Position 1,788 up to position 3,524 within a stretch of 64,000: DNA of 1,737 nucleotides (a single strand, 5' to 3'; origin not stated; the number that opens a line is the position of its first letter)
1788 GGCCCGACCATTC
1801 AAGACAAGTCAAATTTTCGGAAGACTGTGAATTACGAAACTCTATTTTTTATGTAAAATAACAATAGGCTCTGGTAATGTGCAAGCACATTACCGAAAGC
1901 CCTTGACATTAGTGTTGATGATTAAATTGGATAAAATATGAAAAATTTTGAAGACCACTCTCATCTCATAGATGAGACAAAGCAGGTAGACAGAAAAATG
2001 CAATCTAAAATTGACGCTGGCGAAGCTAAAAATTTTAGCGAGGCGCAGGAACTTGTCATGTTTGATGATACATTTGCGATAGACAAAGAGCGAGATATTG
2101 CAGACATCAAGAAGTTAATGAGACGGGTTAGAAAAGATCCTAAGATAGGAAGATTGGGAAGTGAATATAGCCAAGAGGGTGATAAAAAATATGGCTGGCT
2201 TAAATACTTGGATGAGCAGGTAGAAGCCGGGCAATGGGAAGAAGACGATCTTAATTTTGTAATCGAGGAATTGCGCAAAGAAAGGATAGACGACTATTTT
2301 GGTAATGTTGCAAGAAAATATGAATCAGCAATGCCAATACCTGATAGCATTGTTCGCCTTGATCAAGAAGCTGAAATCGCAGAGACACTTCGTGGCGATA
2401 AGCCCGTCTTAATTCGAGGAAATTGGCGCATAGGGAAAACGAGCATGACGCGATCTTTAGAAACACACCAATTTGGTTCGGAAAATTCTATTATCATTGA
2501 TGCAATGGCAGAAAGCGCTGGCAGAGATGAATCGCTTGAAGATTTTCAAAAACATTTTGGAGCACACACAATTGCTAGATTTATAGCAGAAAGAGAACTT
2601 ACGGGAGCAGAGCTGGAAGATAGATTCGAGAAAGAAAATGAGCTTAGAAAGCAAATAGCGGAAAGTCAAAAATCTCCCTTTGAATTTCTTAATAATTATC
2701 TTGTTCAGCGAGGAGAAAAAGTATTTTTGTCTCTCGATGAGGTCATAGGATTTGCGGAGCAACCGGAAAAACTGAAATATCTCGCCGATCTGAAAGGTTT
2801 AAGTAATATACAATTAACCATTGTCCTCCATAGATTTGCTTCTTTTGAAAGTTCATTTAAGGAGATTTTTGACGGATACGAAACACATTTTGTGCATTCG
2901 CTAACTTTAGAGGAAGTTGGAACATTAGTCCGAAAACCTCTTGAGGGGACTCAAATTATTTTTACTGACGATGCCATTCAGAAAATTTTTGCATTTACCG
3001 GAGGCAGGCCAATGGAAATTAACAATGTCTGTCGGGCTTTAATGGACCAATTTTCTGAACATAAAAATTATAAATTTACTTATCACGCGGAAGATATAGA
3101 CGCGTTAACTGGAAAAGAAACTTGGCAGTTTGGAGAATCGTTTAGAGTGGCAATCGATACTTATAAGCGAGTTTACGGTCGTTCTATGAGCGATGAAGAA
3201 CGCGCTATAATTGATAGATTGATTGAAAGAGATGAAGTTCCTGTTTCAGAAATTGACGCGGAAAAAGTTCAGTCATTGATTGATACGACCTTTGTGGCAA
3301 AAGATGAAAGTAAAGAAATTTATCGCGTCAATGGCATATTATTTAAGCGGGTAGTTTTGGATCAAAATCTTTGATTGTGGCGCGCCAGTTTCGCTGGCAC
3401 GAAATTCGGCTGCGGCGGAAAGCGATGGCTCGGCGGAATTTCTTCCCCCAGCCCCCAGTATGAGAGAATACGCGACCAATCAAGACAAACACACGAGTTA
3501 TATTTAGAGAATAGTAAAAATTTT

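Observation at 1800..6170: tRNA-Pro-adjacent, compositionally distinct module: AAA+ (Arch_ATPase-like) NTPase + M49-like zinc peptidase + hypothetical protein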

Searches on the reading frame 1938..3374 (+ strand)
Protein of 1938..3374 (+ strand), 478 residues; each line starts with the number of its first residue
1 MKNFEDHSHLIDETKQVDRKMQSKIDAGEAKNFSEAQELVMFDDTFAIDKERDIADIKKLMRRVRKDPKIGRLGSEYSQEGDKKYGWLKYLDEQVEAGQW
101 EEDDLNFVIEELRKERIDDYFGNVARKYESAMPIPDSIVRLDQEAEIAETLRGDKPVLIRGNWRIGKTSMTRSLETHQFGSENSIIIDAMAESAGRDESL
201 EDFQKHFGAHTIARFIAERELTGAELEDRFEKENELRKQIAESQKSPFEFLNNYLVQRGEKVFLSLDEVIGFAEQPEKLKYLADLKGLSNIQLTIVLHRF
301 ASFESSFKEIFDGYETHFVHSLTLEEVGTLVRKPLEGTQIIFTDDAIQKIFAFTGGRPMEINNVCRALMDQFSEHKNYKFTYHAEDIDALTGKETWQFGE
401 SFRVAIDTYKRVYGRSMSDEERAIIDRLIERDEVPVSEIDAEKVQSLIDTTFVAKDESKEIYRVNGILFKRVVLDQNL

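Call 4: search_protein_families(library=pfam, proteins=[window:1938-3374:+], max_evalue=1)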
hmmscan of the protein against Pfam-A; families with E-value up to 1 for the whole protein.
window:1938-3374:+ (478 aa): 5 families
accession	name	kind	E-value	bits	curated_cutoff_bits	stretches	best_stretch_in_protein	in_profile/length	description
PF13173.12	AAA_14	-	0.0012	19.3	27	1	155-198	3-46/129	AAA domain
PF12449.13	DUF3684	-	0.073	11.3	27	1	194-242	1044-1091/1098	Protein of unknown function (DUF3684)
PF11829.13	DUF3349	-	0.088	14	28.3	1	415-468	32-85/94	Protein of unknown function (DUF3349)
PF15569.11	Imm40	-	0.17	12.9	25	0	436-467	36-67/90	Immunity protein 40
PF20720.3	nSTAND3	-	0.17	12.1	27.2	0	146-181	9-44/155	Novel STAND NTPase 3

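Call 5: search_protein_families(library=ncbifam, proteins=[window:1938-3374:+], max_evalue=1)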
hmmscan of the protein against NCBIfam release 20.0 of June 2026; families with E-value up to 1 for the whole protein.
window:1938-3374:+ (478 aa): 1 family
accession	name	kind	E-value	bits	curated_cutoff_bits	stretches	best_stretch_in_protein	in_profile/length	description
TIGR03015.1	pepcterm_ATPase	hypoth_equivalog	0.0031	17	324.5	1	337-377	211-252/269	XrtA/PEP-CTERM system-associated ATPase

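Call 6: search_protein_families(library=padloc, proteins=[window:1938-3374:+], max_evalue=1)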
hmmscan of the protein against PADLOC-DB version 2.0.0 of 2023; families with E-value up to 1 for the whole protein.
window:1938-3374:+ (478 aa): 0 families

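Call 8: search_solved_structures(query=window:1938-3374:+, max_evalue=1, show_alignments=1)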
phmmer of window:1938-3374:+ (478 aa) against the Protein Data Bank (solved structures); distinct sequences matched with E-value up to 1: 0.

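Call 11: find_homologous_proteins(query=window:1938-3374:+)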
Query window:1938-3374:+ (478 aa): 48 proteins with E <= 0.001 among 8000 candidates.
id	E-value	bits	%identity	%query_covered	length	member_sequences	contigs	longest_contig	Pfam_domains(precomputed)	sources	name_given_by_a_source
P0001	1.3e-287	972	91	100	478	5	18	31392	-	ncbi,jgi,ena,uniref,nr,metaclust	ncbi:MAG: hypothetical protein A2750_03345 [Candidatus Yanofskybacteria bacterium RIFCSPHIGHO2_01_FU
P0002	5.5e-265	898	85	100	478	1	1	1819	-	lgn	-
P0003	4.2e-261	885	84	100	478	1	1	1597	-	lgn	-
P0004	7.8e-236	802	73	100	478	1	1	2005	-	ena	-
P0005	2.4e-235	800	77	99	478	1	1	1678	-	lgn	-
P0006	1.1e-232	791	78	97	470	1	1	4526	-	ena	-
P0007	1.7e-213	728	69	100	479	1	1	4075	-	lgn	-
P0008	7.9e-191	653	68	95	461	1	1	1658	-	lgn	-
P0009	5.4e-190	651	66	94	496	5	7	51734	-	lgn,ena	-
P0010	4.7e-180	618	63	99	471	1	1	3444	-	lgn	-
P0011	1.5e-175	603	59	99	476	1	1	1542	PF20703.4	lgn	-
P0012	7.8e-166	571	54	100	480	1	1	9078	-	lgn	-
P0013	7.1e-165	568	70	79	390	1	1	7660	-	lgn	-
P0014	9.5e-162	557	58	95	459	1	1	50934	-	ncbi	-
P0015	1.4e-159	550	57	99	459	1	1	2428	PF13173.13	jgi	jgi:hypothetical protein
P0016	4.2e-157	542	67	82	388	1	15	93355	-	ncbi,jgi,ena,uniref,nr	ncbi:hypothetical protein A2641_01930 [Candidatus Nomurabacteria bacterium RIFCSPHIGHO2_01_FULL_37_2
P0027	9.8e-114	399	51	76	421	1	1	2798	PF01637.25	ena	-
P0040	2.6e-83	299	43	74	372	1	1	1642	PF01637.25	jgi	jgi:type II secretory pathway predicted ATPase ExeA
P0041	2.7e-83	299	43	74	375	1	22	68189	PF01637.25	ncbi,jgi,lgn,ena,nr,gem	ncbi:MAG TPA: hypothetical protein PLD95_04730 [bacterium]|jgi:type II secretory pathway predicted A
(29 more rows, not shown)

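Call 13: find_encoding_contigs(protein=P0001, flank=10000, max_places=3)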
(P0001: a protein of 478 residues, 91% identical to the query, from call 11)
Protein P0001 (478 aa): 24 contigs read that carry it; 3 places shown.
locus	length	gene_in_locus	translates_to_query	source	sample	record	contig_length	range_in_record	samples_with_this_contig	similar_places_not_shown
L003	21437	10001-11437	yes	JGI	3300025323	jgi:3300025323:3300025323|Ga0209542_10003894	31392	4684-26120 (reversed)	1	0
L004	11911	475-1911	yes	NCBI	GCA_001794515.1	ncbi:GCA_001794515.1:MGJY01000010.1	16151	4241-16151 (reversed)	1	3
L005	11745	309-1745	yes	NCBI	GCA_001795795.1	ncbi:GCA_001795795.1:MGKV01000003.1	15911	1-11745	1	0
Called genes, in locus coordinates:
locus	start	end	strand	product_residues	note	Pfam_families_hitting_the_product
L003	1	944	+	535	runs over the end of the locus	PF06418:CTP_synth_N, PF00117:GATase, PF07722:Peptidase_C26 (faint)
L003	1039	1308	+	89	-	-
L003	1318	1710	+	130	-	-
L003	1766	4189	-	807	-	PF00912:Transgly, PF00905:Transpeptidase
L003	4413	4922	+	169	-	PF04011:LemA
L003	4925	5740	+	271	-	PF04055:Radical_SAM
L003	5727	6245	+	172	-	PF01928:CYTH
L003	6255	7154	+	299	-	PF01435:Peptidase_M48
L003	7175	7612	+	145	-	-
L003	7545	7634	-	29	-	-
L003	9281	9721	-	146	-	-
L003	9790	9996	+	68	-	PF13560:HTH_31, PF12844:HTH_19, PF01381:HTH_3, PF13443:HTH_26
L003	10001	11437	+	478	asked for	-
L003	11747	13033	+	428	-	PF04909:Amidohydro_2 (weak)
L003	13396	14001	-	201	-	-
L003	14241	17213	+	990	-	PF14583:Pectate_lyase22 (faint), PF26550:Tricorn_2nd (weak), PF26549:Tricorn_N, PF07676:PD40 (weak), PF01103:Omp85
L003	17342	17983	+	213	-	-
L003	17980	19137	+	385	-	-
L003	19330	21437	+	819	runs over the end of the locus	-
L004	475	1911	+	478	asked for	-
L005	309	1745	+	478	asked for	-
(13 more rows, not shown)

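Call 14: find_encoding_contigs(protein=P0009, flank=10000, max_places=2)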
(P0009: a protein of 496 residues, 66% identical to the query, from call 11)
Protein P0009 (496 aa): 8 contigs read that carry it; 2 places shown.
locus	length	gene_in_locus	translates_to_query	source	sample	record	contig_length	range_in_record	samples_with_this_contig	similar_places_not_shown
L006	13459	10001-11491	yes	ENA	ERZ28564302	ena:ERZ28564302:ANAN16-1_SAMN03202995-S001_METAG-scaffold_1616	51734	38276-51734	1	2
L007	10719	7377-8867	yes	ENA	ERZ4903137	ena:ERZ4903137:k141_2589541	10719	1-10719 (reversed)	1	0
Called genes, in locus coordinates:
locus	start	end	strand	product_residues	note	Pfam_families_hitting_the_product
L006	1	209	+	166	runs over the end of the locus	PF02075:RuvC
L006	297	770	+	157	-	-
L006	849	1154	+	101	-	-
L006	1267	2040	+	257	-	PF01978:TrmB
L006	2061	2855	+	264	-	PF00459:Inositol_P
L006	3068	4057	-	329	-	PF01769:MgtE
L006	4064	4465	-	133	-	PF05014:Nuc_deoxyrib_tr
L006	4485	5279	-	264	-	PF01978:TrmB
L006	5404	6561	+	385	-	-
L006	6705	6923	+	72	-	-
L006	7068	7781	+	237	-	-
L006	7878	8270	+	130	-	-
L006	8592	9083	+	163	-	PF13023:HD_3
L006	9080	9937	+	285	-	PF18723:HMUDK_hel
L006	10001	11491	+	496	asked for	-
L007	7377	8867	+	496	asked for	-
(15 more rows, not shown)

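Call 15: find_encoding_contigs(protein=P0014, flank=10000, max_places=2)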
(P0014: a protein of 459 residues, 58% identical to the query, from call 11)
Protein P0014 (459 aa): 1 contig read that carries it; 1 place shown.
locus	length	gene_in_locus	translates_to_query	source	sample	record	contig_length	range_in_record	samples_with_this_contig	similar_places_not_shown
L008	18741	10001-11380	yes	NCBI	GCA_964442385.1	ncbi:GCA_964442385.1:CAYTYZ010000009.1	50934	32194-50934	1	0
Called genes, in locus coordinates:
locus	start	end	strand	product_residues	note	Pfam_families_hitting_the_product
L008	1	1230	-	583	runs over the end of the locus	PF05157:MshEN, PF00437:T2SSE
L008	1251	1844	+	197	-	PF13177:DNA_pol3_delta2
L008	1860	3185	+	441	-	PF00275:EPSP_synthase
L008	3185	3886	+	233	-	PF13529:Peptidase_C39_2 (weak)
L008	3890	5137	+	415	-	PF00675:Peptidase_M16, PF05193:Peptidase_M16_C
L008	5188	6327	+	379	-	PF02661:Fic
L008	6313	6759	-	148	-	PF00293:NUDIX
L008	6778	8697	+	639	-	PF01653:DNA_ligase_aden, PF03120:OB_DNA_ligase, PF14520:HHH_5 (weak), PF00533:BRCT, PF12738:PTCB-BRCT (weak)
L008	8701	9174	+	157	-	PF01195:Pept_tRNA_hydro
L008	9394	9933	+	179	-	-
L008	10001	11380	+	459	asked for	-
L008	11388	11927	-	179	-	-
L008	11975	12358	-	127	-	-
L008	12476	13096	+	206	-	-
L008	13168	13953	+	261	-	PF06037:DUF922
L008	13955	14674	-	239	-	PF02224:Cytidylate_kin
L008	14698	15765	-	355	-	PF07907:YibE_F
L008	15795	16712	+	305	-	PF02492:cobW, PF07683:CobW_C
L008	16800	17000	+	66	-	-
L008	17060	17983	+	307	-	PF03773:ArsP_1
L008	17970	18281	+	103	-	-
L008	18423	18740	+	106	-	?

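Call 16: find_encoding_contigs(protein=P0016, flank=10000, max_places=2)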
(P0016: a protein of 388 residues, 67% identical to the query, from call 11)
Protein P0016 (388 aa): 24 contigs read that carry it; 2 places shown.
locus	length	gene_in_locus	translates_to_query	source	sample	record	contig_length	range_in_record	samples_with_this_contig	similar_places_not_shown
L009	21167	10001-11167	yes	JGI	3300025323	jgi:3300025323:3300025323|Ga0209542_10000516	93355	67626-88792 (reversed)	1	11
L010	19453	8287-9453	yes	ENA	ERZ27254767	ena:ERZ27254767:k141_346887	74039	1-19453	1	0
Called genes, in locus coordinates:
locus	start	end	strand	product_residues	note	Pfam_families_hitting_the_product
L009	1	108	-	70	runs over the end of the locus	PF13560:HTH_31, PF12844:HTH_19, PF01381:HTH_3, PF13443:HTH_26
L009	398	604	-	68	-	-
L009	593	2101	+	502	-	PF00239:Resolvase, PF07508:Recombinase, PF13408:Zn_ribbon_recom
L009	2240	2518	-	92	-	PF18893:DUF5652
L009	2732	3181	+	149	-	PF03652:RuvX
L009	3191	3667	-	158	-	PF00578:AhpC-TSA, PF08534:Redoxin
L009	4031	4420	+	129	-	PF01219:DAGK_prokar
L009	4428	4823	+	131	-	PF00085:Thioredoxin (faint)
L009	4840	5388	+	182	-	PF02600:DsbB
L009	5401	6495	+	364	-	PF11104:PilM_2, PF14450:FtsA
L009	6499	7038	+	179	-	-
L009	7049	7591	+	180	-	-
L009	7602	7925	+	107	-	-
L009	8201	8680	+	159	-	PF11188:DUF2975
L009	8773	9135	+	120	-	PF09966:DUF2200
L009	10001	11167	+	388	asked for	-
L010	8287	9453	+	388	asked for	-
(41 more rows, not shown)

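Call 46: find_related_loci(query=A2, collection=metagenome_contigs, flank=6000)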
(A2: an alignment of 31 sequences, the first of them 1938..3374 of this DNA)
Query A2 (478 aa) in metagenome_contigs; peptide patterns used: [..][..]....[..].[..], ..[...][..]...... (x = any residue, [..] = any of these).
198 stretches matched a pattern; 13 encode a relative of the query (tblastn E <= 1e-3); 13 distinct loci.
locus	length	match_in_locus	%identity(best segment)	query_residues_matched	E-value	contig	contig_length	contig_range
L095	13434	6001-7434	91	1-478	0e+0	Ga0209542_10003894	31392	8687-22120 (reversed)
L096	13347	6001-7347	66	26-474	0e+0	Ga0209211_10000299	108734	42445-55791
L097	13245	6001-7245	63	2-478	5e-166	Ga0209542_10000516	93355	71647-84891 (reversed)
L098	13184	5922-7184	46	40-473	4e-117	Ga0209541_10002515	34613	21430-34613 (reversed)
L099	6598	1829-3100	46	41-477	1e-113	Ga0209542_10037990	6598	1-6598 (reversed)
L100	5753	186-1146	69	6-473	5e-97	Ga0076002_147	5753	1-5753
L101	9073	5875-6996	41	104-478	2e-92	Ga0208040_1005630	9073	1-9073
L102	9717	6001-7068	39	121-476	9e-75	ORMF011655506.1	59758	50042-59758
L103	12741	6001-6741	39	124-381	7e-47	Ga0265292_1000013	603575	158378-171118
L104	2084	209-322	53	158-195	1e-7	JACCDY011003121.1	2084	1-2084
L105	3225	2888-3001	53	158-195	2e-7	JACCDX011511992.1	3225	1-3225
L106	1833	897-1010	53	158-195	2e-7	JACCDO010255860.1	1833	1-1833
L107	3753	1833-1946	53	158-195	4e-7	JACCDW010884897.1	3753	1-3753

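Call 47: find_related_loci(query=A2, collection=viral_contigs, flank=6000)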
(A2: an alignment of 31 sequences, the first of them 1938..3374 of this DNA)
Query A2 (478 aa) in viral_contigs; peptide patterns used: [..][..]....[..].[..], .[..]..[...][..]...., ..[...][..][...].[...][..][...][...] (x = any residue, [..] = any of these).
72 stretches matched a pattern, but none encodes a relative of the query by tblastn (E <= 1e-3).

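Call 49: predict_structure(alignment_id=A2)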
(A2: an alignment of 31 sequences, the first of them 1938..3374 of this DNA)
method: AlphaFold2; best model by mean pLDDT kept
length: 478 residues; sequences in the alignment: 31
mean_pLDDT: 93.3   pTM: 0.89
mean pLDDT of the five models: 93.3, 93.3, 92.9, 92.7, 92.4
residues with pLDDT >= 90: 398; 70-90: 69; 50-70: 7; < 50: 4
segments of 3 or more residues with pLDDT < 50: 1-4
pLDDT, mean of each block of 10 residues (from residue 1): 55 80 87 86 93 96 91 91 94 94 95 96 94 91 98 98 93 97 95 86 94 95 86 95 95 97 97 95 97 97 96 98 98 96 98 97 97 94 97 91 93 95 97 96 95 96 97 87
secondary structure, 60 per line:
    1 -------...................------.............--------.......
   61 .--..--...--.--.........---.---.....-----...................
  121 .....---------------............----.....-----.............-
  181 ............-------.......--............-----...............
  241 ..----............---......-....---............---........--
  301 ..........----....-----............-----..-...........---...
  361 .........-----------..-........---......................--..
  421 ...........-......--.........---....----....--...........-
elements in order: H8-26 H33-45 H54-61 H76-84 H92-96 H102-125 H141-152 E157-161 H167-179 E184-188 H189-192 H200-206 H209-220 H226-242 H247-258 E262-267 H269-272 H276-287 E291-298 H301-310 E315-318 H324-335 H344-354 H358-369 H384-391 H395-416 H419-431 E433-435 H441-449 E453-456 E461-464 H467-477
